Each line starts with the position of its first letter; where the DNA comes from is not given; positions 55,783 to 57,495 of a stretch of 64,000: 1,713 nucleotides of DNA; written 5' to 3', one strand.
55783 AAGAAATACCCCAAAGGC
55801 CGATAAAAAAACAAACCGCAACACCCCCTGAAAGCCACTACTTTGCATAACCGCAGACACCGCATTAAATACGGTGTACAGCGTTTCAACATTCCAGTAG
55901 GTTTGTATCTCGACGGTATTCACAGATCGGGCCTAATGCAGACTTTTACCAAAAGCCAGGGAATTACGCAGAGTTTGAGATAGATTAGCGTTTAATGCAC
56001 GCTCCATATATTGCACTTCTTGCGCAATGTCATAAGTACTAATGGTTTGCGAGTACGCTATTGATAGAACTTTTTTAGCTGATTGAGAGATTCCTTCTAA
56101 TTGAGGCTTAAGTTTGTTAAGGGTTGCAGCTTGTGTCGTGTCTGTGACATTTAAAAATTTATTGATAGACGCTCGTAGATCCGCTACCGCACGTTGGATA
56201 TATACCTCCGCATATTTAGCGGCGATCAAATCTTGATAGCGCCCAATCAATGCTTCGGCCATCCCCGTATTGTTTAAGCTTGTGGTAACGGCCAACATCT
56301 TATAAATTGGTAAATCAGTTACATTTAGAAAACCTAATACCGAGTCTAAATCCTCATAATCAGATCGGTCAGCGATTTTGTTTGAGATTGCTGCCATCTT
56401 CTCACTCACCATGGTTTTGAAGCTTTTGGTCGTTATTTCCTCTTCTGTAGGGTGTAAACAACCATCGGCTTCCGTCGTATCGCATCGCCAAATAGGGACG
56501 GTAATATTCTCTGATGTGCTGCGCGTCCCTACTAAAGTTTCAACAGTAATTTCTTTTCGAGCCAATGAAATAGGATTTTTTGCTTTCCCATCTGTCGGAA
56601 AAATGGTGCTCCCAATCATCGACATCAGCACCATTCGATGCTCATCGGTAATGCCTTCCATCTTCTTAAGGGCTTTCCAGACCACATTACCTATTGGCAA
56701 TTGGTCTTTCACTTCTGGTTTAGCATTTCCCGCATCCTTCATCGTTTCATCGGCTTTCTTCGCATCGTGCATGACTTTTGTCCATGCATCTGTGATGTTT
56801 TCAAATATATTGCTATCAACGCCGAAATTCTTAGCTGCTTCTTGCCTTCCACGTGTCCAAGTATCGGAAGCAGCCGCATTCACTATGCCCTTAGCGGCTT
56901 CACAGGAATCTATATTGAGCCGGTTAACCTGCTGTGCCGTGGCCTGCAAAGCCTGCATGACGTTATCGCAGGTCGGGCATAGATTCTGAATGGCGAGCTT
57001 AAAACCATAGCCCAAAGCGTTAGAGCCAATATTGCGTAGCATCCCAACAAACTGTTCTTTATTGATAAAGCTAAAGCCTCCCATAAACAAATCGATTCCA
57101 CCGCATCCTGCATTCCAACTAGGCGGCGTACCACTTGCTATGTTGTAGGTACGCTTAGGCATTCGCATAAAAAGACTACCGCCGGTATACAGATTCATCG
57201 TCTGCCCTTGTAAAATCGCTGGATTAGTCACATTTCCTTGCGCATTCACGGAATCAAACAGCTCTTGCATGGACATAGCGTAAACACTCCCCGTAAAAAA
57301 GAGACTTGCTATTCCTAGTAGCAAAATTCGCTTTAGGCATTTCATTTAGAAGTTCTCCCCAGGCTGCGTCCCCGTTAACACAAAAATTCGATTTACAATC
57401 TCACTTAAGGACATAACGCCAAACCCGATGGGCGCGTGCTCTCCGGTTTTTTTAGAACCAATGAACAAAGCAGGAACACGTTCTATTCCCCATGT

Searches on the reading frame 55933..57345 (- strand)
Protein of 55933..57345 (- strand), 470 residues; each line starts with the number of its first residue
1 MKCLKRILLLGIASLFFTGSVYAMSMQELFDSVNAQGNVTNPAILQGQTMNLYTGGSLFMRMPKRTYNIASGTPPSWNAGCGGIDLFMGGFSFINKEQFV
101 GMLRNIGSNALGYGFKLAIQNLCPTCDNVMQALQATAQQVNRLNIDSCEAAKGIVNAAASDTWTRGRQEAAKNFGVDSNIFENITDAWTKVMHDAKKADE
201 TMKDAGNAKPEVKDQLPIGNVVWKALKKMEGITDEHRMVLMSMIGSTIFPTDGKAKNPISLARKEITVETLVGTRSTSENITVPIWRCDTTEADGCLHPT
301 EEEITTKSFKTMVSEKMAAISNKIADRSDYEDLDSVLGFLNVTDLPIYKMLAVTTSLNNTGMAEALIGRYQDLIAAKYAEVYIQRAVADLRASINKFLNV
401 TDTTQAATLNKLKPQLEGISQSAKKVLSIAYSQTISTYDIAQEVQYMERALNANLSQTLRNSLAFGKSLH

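Call 62: search_dna_similar(query=window:55933-57345:-, collection=plasmids, mode=protein, max_rows=12)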
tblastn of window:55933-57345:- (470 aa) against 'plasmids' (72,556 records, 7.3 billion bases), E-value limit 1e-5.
The search stops at 5000 records and this limit was reached: more records match than are counted here, and every count below describes the 5000 best-scoring records only.
Records with a match: at least 5000; places in all: 5101; records where one place covers at least 80% of the query: 4965.
Best place of each record, by identity: 60-80% 27; <60% 4973.
By first word of the organism name: Escherichia 2172; Klebsiella 1856; Salmonella 269; Acinetobacter 260; Burkholderia 108; Shigella 48; Enterobacter 36; Raoultella 35; Serratia 32; Pantoea 20; and 52 more.
By predicted mobility (MOB-suite, as given by PLSDB): conjugative 4775; mobilizable 121; non-mobilizable 104.
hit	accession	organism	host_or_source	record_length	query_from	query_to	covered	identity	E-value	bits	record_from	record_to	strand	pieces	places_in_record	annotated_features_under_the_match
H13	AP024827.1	Comamonas testosteroni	-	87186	4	470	99%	77.1%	0e+0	733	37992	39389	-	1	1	conjugal transfer pilus assembly protein TraH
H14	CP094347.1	[Acidovorax] ebreus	cell culture,soil in South China ...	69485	4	470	99%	77.1%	0e+0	733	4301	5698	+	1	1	conjugal transfer protein TraH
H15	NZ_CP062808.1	Cupriavidus basilensis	Cell culture,Sediment of a freshwater ...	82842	4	470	99%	77.1%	0e+0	733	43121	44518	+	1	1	conjugal transfer protein TraH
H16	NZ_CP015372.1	Pandoraea pnomenusa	mixed culture,bioreactor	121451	4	470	99%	76.9%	0e+0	734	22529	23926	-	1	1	conjugal transfer protein TraH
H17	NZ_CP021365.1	Acidovorax carolinensis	-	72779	4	470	99%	76.9%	0e+0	733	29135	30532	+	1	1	conjugal transfer protein TraH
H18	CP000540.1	Acidovorax sp. JS42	-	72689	4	470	99%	76.9%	0e+0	733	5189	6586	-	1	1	TraH family protein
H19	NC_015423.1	Alicycliphilus denitrificans K601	anaerobic sewer sludge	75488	4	470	99%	76.9%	0e+0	733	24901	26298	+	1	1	conjugal transfer protein TraH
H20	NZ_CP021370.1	Acidovorax carolinensis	-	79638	4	470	99%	76.9%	0e+0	733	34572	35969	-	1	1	conjugal transfer protein TraH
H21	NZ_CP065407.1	Diaphorobacter sp. JS3051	whole organism,soil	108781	4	470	99%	76.9%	0e+0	733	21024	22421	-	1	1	conjugal transfer protein TraH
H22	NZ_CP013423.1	Burkholderia savannae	soil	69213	5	470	99%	76.7%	0e+0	759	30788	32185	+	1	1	conjugal transfer protein TraH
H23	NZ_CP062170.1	Mycetohabitans endofungorum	-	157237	4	470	99%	73.1%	0e+0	732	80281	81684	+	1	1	conjugal transfer protein TraH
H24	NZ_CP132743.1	Mycetohabitans endofungorum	Rhizopus microsporus,culture isolated ...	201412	4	470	99%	72.4%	0e+0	724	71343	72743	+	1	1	conjugal transfer protein TraH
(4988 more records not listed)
